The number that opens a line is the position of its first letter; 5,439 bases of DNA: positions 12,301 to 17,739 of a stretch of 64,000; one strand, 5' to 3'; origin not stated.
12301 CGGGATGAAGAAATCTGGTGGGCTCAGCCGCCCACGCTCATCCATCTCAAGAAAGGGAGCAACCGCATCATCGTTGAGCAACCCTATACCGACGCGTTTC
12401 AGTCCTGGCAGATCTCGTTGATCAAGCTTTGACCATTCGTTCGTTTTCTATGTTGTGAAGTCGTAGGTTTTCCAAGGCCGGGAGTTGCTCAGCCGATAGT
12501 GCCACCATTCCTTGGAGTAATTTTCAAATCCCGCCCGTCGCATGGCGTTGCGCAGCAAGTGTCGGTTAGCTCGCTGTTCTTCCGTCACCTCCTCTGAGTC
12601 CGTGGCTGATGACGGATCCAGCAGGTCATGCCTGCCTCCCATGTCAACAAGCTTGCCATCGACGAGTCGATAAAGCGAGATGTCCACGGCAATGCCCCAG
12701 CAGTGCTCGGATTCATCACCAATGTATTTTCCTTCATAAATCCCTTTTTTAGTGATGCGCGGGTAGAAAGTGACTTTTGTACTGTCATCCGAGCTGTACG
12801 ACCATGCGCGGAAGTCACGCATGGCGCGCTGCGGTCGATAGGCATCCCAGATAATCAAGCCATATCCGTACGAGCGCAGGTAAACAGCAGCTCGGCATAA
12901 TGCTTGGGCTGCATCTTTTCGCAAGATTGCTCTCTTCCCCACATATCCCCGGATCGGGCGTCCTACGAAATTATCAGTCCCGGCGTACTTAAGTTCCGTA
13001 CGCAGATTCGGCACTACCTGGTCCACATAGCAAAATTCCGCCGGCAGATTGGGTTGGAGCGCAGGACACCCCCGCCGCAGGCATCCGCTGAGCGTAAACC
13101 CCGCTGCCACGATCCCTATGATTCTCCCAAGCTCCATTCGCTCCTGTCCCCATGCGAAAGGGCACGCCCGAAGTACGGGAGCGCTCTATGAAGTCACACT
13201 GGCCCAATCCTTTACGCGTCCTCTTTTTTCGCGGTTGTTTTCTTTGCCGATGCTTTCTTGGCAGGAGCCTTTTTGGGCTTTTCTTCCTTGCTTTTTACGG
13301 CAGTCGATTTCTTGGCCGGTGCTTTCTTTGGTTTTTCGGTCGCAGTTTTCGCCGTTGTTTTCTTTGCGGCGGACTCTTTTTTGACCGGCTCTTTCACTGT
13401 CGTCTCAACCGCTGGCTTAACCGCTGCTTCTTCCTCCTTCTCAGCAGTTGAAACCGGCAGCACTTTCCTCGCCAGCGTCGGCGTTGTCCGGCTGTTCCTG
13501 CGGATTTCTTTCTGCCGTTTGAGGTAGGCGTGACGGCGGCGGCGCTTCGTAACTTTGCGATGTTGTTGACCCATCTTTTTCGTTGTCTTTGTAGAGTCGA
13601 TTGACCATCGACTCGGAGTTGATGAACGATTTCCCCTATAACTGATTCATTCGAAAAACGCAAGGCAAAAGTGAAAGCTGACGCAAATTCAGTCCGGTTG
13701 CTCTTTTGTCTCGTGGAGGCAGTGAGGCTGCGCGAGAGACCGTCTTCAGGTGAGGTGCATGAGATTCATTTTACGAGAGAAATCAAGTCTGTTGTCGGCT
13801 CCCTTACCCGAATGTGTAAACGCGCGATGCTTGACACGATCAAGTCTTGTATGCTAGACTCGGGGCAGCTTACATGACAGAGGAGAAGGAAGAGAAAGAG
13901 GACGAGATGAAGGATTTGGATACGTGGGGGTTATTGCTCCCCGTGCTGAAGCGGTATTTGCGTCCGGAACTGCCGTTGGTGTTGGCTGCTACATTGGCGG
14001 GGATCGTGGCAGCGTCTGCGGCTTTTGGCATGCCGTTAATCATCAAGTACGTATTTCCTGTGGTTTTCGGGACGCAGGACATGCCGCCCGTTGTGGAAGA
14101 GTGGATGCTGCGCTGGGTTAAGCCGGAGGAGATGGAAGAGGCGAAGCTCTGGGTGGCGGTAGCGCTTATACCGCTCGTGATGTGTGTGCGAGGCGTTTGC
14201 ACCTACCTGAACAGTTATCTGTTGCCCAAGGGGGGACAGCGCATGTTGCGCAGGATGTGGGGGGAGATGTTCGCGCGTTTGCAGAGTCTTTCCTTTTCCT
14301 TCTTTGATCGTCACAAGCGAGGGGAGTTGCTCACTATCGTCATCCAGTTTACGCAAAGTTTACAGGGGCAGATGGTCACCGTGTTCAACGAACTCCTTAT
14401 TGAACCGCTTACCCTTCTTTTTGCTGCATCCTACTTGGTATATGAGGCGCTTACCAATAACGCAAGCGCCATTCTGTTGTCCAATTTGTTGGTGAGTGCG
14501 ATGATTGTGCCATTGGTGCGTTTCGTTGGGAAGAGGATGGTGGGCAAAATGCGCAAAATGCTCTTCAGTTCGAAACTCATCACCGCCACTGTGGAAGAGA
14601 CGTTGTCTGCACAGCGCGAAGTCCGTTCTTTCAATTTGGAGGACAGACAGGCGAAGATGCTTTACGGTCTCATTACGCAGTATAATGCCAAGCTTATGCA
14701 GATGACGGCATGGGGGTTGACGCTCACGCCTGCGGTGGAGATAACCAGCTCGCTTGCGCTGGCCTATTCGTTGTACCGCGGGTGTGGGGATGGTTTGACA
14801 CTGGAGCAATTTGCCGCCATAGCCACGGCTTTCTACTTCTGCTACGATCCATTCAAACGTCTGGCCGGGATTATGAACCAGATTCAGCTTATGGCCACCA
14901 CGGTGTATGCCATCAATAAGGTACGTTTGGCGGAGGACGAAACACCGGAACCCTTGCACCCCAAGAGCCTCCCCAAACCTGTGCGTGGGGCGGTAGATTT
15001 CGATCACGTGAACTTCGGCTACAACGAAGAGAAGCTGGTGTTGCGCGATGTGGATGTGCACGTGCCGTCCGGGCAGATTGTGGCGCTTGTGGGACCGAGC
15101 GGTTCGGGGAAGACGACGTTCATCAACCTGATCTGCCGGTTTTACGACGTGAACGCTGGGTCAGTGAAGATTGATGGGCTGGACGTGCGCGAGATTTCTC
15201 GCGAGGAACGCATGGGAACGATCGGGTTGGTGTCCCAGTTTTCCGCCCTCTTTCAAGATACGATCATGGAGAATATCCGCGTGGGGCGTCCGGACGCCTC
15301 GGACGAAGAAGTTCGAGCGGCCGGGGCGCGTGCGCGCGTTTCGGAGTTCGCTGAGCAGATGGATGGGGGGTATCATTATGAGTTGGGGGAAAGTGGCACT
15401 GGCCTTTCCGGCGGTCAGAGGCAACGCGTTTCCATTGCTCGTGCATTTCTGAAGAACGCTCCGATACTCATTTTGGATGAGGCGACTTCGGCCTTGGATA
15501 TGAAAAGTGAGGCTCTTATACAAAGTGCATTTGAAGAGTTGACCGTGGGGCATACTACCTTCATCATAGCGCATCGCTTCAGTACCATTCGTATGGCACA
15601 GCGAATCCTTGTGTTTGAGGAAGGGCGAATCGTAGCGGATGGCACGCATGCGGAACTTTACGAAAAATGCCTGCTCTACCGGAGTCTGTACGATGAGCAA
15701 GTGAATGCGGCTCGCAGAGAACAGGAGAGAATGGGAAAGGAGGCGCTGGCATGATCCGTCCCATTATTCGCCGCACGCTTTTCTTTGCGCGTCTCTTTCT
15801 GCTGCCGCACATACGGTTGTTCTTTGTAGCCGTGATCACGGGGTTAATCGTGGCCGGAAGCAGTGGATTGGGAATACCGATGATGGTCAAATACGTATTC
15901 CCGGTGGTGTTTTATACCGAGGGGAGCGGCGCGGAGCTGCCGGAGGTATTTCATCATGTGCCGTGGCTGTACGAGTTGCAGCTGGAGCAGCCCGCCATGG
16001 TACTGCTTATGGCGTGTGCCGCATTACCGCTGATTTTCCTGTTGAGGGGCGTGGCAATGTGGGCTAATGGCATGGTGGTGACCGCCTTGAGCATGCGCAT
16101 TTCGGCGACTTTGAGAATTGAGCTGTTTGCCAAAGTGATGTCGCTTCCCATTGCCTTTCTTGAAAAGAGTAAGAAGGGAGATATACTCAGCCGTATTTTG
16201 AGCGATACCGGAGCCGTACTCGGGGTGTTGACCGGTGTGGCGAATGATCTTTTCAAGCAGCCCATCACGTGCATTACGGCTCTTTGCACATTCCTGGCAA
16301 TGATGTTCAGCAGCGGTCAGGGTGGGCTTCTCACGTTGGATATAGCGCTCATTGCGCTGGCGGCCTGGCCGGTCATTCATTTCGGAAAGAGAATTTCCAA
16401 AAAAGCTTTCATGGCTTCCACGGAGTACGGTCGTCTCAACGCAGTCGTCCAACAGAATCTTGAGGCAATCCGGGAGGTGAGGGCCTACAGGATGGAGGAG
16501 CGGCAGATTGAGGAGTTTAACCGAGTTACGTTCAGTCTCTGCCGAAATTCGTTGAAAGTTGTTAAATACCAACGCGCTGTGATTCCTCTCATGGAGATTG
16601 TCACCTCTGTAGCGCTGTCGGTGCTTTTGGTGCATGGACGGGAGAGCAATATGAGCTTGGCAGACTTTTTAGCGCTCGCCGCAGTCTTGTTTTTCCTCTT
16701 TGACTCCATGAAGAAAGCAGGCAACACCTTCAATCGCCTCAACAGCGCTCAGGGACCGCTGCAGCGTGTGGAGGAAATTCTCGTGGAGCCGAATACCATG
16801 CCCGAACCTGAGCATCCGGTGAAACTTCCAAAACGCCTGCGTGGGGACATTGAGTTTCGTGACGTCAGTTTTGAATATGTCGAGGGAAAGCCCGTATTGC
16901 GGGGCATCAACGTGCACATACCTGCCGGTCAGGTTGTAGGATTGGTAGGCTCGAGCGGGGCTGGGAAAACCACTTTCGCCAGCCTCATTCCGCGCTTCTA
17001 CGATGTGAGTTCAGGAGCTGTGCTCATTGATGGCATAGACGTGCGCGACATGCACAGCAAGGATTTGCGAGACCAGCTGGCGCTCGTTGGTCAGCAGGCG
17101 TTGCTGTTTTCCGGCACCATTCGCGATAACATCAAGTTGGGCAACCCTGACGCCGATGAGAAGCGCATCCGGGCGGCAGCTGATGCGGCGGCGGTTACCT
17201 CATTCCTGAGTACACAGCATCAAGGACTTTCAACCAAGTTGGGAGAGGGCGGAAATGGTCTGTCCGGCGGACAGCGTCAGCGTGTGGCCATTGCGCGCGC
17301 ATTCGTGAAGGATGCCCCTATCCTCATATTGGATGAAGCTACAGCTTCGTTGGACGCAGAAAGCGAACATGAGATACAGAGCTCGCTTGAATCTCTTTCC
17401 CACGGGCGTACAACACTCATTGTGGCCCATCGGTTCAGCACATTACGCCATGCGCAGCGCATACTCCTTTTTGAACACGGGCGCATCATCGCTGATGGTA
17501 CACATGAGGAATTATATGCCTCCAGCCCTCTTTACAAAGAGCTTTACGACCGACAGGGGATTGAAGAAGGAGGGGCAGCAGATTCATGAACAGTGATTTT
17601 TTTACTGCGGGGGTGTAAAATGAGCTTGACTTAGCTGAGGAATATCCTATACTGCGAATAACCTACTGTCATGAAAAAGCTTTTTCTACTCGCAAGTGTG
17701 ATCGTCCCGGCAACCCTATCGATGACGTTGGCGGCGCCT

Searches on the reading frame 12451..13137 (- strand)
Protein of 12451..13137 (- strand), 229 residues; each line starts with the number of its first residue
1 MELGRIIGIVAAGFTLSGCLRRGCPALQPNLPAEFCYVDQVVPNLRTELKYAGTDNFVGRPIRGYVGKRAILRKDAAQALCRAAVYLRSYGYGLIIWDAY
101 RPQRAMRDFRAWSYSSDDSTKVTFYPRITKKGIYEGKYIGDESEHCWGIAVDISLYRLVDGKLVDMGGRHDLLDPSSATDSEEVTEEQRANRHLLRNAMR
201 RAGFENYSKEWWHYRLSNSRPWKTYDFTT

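Call 32: search_protein_families(library=pfam, proteins=[window:12451-13137:-], max_evalue=0.01)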
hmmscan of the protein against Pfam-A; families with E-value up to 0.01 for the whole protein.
window:12451-13137:- (229 aa): 2 families
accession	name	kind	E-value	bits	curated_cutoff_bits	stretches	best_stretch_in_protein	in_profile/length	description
PF01427.22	Peptidase_M15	-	6.9e-42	143.9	27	1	34-218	4-186/199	D-ala-D-ala dipeptidase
PF02557.22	VanY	-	0.0023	18.2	25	1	72-215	4-128/132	D-alanyl-D-alanine carboxypeptidase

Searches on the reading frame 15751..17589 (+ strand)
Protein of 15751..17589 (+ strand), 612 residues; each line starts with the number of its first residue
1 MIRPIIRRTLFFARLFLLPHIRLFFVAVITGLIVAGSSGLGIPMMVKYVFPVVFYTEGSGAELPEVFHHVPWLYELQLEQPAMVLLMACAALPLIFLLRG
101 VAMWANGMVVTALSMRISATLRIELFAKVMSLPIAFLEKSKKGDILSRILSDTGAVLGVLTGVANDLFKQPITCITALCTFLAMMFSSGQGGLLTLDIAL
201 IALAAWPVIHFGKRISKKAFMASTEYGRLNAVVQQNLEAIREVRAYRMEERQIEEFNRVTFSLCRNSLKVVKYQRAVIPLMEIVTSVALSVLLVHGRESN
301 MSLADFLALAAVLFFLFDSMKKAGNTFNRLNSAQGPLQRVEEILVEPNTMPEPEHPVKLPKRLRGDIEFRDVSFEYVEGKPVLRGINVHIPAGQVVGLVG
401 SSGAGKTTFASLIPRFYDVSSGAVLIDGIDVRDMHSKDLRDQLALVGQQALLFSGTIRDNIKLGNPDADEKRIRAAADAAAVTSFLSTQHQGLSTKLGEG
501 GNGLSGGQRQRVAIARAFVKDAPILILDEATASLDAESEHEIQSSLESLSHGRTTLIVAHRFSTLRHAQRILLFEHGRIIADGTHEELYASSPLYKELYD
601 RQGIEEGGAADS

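Call 7: search_protein_families(library=pfam, proteins=[window:15751-17589:+])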
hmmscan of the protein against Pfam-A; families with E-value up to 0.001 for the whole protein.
window:15751-17589:+ (612 aa): 3 families
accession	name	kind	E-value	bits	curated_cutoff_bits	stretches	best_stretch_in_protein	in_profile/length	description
PF00005.33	ABC_tran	-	4.6e-31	108.7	25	1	383-532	1-137/137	ABC transporter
PF00664.28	ABC_membrane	-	2.3e-23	83.7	28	1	62-296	37-246/274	ABC transporter transmembrane region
PF02463.25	SMC_N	-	1.1e-06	28.7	40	1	320-572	103-209/220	RecF/RecN/SMC N terminal domain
